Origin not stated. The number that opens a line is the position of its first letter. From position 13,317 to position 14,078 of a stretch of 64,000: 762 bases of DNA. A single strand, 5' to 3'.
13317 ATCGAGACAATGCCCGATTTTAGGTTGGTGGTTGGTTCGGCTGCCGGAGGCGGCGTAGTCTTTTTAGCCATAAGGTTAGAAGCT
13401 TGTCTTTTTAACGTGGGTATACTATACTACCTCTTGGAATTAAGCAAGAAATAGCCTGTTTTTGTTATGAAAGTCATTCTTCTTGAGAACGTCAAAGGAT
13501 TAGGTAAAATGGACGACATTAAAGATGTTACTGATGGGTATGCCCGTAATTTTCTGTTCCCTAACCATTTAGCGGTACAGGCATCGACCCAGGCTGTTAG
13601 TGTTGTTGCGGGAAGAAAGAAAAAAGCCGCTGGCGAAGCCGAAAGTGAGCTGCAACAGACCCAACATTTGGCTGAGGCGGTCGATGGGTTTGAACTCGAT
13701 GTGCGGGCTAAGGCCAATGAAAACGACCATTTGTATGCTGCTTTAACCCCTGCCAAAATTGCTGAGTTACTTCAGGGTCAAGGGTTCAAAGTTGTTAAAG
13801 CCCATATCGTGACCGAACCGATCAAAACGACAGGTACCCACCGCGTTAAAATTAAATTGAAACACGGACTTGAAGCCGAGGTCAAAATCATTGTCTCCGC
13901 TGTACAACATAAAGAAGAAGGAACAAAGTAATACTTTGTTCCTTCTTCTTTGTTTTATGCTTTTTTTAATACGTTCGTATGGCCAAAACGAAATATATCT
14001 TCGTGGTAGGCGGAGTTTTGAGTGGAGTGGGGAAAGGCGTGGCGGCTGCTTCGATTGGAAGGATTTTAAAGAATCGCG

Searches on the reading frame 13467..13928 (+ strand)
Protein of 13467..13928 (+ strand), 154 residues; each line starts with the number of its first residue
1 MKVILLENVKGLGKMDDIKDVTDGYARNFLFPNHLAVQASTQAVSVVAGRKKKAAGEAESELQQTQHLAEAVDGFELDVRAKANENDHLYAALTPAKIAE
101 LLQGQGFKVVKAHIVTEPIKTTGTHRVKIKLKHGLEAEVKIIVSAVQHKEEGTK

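Call 86: search_protein_families(library=pfam, proteins=[window:13467-13928:+], max_evalue=0.0001)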
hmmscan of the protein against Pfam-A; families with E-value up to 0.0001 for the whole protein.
window:13467-13928:+ (154 aa): 2 families
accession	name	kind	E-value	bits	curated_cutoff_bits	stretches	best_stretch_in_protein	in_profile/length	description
PF01281.25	Ribosomal_L9_N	-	6.8e-21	74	20.7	1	1-44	1-44/47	Ribosomal protein L9, N-terminal domain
PF03948.19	Ribosomal_L9_C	-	1.7e-17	64.1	23.2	1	64-144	2-85/86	Ribosomal protein L9, C-terminal domain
